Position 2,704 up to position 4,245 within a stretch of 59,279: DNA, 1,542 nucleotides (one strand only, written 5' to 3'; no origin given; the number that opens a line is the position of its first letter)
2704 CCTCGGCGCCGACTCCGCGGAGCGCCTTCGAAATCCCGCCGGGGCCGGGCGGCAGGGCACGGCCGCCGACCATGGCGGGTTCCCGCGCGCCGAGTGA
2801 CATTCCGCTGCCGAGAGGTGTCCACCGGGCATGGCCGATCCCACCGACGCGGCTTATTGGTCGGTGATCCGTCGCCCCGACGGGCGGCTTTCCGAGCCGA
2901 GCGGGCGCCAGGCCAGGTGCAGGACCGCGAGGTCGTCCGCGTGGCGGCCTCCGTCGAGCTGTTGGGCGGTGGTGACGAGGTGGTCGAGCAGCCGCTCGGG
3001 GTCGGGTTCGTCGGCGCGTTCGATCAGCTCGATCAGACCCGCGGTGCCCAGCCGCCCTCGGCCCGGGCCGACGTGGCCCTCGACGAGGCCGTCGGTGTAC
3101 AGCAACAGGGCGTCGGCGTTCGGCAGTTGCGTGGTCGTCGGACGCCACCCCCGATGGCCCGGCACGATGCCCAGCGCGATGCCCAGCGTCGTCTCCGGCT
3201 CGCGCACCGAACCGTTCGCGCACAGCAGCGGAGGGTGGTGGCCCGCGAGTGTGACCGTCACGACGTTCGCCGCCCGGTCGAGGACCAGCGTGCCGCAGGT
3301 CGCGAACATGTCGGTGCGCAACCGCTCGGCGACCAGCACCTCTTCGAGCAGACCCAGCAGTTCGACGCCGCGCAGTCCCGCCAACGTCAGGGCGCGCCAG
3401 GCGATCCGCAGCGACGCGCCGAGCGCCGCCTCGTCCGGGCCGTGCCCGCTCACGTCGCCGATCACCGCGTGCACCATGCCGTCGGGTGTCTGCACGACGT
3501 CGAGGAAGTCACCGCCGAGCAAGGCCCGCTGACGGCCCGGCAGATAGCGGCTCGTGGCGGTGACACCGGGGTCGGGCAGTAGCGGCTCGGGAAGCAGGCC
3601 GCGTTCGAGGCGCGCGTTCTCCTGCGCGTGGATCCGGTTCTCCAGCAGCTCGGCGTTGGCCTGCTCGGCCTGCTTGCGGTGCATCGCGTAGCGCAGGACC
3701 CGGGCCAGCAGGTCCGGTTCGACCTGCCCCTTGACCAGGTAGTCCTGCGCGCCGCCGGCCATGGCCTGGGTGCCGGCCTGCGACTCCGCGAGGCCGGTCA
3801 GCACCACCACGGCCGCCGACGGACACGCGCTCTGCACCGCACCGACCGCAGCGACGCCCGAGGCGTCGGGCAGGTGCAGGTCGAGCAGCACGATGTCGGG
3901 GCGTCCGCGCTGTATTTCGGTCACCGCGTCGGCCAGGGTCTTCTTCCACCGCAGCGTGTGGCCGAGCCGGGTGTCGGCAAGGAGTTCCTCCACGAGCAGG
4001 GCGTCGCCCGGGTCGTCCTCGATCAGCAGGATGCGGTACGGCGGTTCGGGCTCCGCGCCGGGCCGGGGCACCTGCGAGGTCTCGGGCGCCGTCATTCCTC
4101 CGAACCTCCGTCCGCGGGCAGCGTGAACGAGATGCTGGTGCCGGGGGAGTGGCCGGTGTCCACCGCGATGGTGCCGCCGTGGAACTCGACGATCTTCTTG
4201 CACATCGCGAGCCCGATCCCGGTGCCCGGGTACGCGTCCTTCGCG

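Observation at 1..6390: Compact SigB-type partner-switching island: CHASE3 kinase, receiver-PP2C phosphatase, two receiver paralogs, sigma factor and anti-sigma kinase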

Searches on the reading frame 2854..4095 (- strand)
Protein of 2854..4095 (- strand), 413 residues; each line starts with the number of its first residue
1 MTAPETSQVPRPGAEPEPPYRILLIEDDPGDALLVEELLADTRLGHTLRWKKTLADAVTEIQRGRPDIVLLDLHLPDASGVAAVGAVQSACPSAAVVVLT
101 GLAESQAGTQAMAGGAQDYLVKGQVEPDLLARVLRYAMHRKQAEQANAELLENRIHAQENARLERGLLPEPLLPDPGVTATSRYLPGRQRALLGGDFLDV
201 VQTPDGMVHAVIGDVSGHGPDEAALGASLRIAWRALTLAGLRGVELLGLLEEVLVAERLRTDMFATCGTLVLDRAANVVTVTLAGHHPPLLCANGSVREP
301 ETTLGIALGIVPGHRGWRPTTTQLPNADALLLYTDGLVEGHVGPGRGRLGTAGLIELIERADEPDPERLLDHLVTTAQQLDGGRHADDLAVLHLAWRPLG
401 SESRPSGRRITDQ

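Call 9: search_protein_families(library=pfam, max_evalue=0.01, proteins=[window:2857-4095:-])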
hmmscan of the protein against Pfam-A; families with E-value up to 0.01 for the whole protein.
seq(413 aa): 2 families
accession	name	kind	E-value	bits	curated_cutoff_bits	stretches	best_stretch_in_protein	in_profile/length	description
PF07228.17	SpoIIE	-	2.8e-41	142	25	1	204-396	1-191/192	Stage II sporulation protein E (SpoIIE)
PF00072.30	Response_reg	-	2.8e-15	56.9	30.2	1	22-133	1-110/111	Response regulator receiver domain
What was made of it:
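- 2854..4095 (-): Receiver-PP2C phosphatase, 413 aa (RsfR/RsbY-like). Response_reg plus SpoIIE at 2.8e-41 (call 9).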

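Call 10: find_encoding_contigs(protein=window:2854-4095:-, flank=10000, max_places=6)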
Protein window:2854-4095:- (413 aa): no gene with exactly this product is on record in the collection.
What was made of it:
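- Tried and rejected: An exact look-up of the receiver-PP2C found nothing (call 10).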

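Call 11: search_protein_families(library=ncbifam, max_evalue=0.001, proteins=[window:2854-4095:-])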
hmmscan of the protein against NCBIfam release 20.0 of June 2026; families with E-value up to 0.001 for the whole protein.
window:2854-4095:- (413 aa): 74 families (the best 25 are shown)
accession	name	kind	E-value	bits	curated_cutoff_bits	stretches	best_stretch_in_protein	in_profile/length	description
NF045505.1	RR_RssB_Pseudo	equivalog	3.9e-13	49.2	700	1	22-345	8-344/394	two-component system response regulator RssB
NF041946.1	LuxO_transreg_Vib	equivalog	2.7e-12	46.2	800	1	49-150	24-124/463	quorum-sensing sigma-54 dependent transcriptional regulator LuxO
NF045991.1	RespRegCtrARhodob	equivalog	4.5e-12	46.2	350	1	21-147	2-124/224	response regulator transcription factor CtrA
TIGR02154.1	PhoB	equivalog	6.6e-12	45.2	296.2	1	21-154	4-136/226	phosphate regulon transcriptional regulator PhoB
NF040689.1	MtrAB_MtrA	equivalog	1.6e-11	44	300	1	22-146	1-121/219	MtrAB system response regulator MtrA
NF007977.0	PRK10701.1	equivalog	1e-10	41.5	330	1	21-157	3-135/241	two-component system response regulator RstA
NF007928.2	PRK10643.1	equivalog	2.4e-10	40.4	330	1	21-156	2-133/216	two-component system response regulator PmrA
NF033791.1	ActR_PrrA_rreg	equivalog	3.1e-10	40.3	250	1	23-141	5-121/173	ActR/PrrA/RegA family redox response regulator transcription factor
NF008469.0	PRK11361.1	equivalog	3.4e-10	39.2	714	1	21-139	6-121/461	acetoacetate metabolism transcriptional regulator AtoC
TIGR01818.1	ntrC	equivalog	4.5e-10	38.9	558.6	1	22-149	1-126/463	nitrogen regulation protein NR(I)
NF041734.1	resp_reg_RppA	equivalog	8.6e-10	38.3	250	1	21-150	2-129/229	two-component system response regulator RppA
NF047654.1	DiguCycDgcRLepto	equivalog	9.5e-10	37.9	500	1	21-135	4-118/295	diguanylate cyclase DgcR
NF038297.2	hybrid_HK_HrmK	equivalog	1.3e-09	37.3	725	1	19-132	490-602/607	hybrid histidine kinase/response regulator HrmK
TIGR02956.1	TMAO_torS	equivalog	1.5e-09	36.5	676.5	1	18-162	700-843/967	TMAO reductase system sensor histidine kinase/response regulator TorS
NF041733.1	resp_reg_CseB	equivalog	1.7e-09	37.4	350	1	21-149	2-126/228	two-component system response regulator CseB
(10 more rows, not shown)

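Call 12: find_related_loci(query=window:2854-4095:-, collection=genome_contigs, flank=10000)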
Query window:2854-4095:- (413 aa) in genome_contigs; peptide patterns used: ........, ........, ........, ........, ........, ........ (x = any residue, [..] = any of these).
559 stretches matched a pattern; 304 encode a relative of the query (tblastn E <= 1e-3); the best 80 are kept; 80 distinct loci.
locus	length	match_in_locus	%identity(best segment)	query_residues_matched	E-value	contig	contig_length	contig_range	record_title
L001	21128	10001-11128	62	20-395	1e-139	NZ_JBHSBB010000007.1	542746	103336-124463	Streptomyces polygonati strain CGMCC 4.7237 platanus_K_default_7, whole genome shotgun sequence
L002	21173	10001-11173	60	1-394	1e-139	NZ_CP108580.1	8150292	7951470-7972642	Streptomyces sp. NBC_01190 chromosome, complete genome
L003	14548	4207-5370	60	5-395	4e-137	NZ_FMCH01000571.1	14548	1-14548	Streptomyces sp. DvalAA-14, whole genome shotgun sequence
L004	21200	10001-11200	59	11-405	1e-134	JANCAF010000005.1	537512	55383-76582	Actinacidiphila cocklensis strain DSM 42063 NODE_5, whole genome shotgun sequence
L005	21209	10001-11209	58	12-413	2e-133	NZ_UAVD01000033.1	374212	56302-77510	Streptomyces griseus strain NCTC13033, whole genome shotgun sequence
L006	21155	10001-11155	59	21-407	3e-133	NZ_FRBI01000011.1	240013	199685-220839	Actinacidiphila paucisporea strain CGMCC 4.2025, whole genome shotgun sequence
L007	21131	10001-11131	62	21-396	1e-129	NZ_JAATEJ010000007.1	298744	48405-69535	Actinacidiphila epipremni strain PRB2-1 7, whole genome shotgun sequence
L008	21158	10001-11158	59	12-396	7e-129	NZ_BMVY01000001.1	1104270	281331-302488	Streptomyces tauricus strain JCM 4837 sequence001, whole genome shotgun sequence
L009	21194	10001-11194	57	18-409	3e-128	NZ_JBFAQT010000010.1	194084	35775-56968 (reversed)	Kitasatospora sp. NPDC049258 NPDC049258_149_G7.ctg-0010, whole genome shotgun sequence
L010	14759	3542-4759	57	6-407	2e-127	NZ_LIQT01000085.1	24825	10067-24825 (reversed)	Streptomyces hirsutus strain NRRL B-2713 B2713_contig_85, whole genome shotgun sequence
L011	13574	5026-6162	59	18-396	2e-126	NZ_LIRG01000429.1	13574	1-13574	Streptomyces prasinopilosus strain NRRL B-2711 B2711_contig_429, whole genome shotgun sequence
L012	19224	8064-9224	57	18-404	8e-125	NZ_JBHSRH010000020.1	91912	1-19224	Streptomyces pratens strain JCM 19679 GCM70027163_200, whole genome shotgun sequence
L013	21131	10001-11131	58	20-396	3e-126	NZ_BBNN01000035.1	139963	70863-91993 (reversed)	Streptomyces sp. NBRC 110035 strain TP-A0873, whole genome shotgun sequence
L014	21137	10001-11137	58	18-396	3e-125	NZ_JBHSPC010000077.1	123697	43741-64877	Streptomyces incanus strain CGMCC 4.5799 platanus_K_17_124_77, whole genome shotgun sequence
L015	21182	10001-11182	57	1-396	9e-125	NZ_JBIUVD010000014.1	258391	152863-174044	Streptomyces sp. NPDC087844 NPDC087844_129_H9.ctg-0014, whole genome shotgun sequence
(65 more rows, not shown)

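Call 19: find_homologous_proteins(query=window:2854-4095:-, max_evalue=1e-40)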
Query window:2854-4095:- (413 aa): 7947 proteins with E <= 1e-40 among 8000 candidates; the best 120 are listed.
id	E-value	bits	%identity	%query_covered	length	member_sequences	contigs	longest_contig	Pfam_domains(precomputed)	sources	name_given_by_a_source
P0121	3.5e-266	901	100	100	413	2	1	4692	PF00072.31,PF07228.18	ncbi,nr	ncbi:MAG TPA: fused response regulator/phosphatase [Yinghuangia sp.]|nr:fused response regulator/pho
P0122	1.9e-189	648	79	93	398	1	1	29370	PF00072.31,PF07228.18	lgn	-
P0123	2.7e-189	647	76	98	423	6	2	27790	PF00072.31,PF07228.18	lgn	-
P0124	1.9e-165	569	69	95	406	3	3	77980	PF00072.31,PF07228.18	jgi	jgi:serine phosphatase RsbU (regulator of sigma subunit)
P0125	1.2e-162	560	70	96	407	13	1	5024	PF00072.31,PF07228.18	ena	-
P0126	1.2e-162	560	70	94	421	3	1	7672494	PF00072.31,PF07228.18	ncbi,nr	ncbi:SpoIIE family protein phosphatase [Streptacidiphilus sp. PB12-B1b]|nr:SpoIIE family protein pho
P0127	9.7e-162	557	68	93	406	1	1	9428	PF00072.31,PF07228.18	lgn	-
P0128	1.3e-161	556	69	95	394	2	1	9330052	PF00072.31,PF07228.18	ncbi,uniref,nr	ncbi:PP2C family protein-serine/threonine phosphatase [Streptacidiphilus sp. P02-A3a]|uniref:PP2C fa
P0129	1.7e-161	556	70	94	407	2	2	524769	PF00072.31,PF07228.18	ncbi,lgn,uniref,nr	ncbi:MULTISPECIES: PP2C family protein-serine/threonine phosphatase [Streptacidiphilus]|uniref:PP2C 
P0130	2.0e-161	556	71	91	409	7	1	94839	PF00072.31,PF07228.18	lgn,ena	-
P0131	2.2e-161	556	71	92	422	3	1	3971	PF00072.31,PF07228.18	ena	-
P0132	3.1e-161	555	70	93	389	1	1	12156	PF00072.31,PF07228.18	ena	-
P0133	5.7e-161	554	67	96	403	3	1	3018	PF00072.31,PF07228.18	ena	-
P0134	5.0e-160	551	70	92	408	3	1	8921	PF00072.31,PF07228.18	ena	-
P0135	1.5e-159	550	66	96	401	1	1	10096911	PF00072.31,PF07228.18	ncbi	ncbi:PP2C family protein-serine/threonine phosphatase [Streptacidiphilus sp. PAMC 29251]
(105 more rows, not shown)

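Call 20: find_encoding_contigs(protein=P0122, flank=10000, max_places=2)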
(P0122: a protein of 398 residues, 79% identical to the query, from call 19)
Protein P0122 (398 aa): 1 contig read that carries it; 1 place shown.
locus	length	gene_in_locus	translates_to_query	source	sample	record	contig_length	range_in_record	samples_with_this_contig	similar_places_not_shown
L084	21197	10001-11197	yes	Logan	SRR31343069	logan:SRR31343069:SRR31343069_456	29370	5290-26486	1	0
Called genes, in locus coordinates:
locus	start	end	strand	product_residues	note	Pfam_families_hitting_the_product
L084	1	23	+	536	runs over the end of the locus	PF09852:DUF2079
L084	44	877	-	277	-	PF00561:Abhydrolase_1, PF12697:Abhydrolase_6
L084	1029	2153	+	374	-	PF01636:APH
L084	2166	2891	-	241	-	-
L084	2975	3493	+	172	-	-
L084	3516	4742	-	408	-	PF00067:p450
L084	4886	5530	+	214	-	PF00440:TetR_N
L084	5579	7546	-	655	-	-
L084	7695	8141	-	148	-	PF00072:Response_reg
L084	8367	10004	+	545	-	PF05227:CHASE3, PF00672:HAMP, PF00512:HisKA, PF02518:HATPase_c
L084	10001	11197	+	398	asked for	PF00072:Response_reg, PF07228:SpoIIE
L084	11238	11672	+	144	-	PF00072:Response_reg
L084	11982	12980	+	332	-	PF07638:Sigma70_ECF (faint), PF04542:Sigma70_r2, PF04539:Sigma70_r3, PF08281:Sigma70_r4_2, PF04545:Sigma70_r4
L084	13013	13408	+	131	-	PF13581:HATPase_c_2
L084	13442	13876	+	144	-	PF01740:STAS, PF13466:STAS_2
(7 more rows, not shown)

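Call 21: find_encoding_contigs(protein=P0123, flank=10000, max_places=2)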
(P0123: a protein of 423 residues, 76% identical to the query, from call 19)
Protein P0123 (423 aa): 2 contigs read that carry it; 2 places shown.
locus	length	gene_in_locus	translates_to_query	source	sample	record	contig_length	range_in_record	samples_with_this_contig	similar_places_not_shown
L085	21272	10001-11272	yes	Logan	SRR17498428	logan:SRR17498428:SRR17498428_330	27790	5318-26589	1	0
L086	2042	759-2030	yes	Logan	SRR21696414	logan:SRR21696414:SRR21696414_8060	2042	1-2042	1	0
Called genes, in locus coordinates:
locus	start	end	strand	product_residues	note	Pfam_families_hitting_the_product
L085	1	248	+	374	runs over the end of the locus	PF01636:APH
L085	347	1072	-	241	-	-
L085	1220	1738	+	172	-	-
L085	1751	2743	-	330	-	PF00106:adh_short, PF08659:KR, PF13561:adh_short_C2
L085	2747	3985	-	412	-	PF00067:p450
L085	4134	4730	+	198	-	PF00440:TetR_N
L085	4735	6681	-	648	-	-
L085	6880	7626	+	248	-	PF03358:FMN_red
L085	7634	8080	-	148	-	PF00072:Response_reg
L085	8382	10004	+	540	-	PF05227:CHASE3, PF00672:HAMP, PF00512:HisKA, PF02518:HATPase_c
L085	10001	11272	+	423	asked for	PF00072:Response_reg, PF07228:SpoIIE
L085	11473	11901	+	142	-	PF00072:Response_reg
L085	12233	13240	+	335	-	-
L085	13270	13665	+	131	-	PF13581:HATPase_c_2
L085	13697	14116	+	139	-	PF01740:STAS, PF13466:STAS_2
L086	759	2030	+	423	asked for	PF00072:Response_reg, PF07228:SpoIIE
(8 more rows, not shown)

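Call 22: find_encoding_contigs(protein=P0128, flank=10000, max_places=2)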
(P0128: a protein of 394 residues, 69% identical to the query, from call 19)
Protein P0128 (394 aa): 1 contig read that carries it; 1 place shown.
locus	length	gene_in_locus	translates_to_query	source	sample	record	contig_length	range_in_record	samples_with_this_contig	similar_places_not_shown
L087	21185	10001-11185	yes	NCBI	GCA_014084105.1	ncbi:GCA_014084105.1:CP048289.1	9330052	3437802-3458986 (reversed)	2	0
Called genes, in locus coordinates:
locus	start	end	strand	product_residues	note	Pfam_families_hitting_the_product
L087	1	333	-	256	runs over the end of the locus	PF00702:Hydrolase, PF13419:HAD_2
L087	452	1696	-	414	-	PF06081:ArAE_1, PF13515:FUSC_2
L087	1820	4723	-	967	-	-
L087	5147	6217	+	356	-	PF06723:MreB_Mbl, PF14450:FtsA (faint)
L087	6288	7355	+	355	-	PF04261:Dyp_perox_N, PF20628:Dyp_perox_C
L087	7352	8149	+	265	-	PF04454:Linocin_M18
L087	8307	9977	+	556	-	PF05227:CHASE3, PF00672:HAMP (weak), PF00512:HisKA, PF02518:HATPase_c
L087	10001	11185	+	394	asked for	PF00072:Response_reg, PF07228:SpoIIE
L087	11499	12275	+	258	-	PF01828:Peptidase_A4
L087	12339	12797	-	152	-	PF00072:Response_reg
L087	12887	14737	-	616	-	PF13522:GATase_6, PF13537:GATase_7, PF00733:Asn_synthase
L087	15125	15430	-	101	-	PF19813:DUF6296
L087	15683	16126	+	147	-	PF18970:DUF5709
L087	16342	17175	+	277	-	PF00248:Aldo_ket_red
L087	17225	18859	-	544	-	PF16483:Glyco_hydro_64, PF03422:CBM_6, PF18099:CBM_35_2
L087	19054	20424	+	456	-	PF03486:HI0933_like (faint), PF07992:Pyr_redox_2, PF13450:NAD_binding_8 (faint), PF13738:Pyr_redox_3 (faint), PF00070:Pyr_redox, PF02852:Pyr_redox_dim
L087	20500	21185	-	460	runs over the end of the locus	PF26113:GH16_XgeA, PF00652:Ricin_B_lectin, PF14200:RicinB_lectin_2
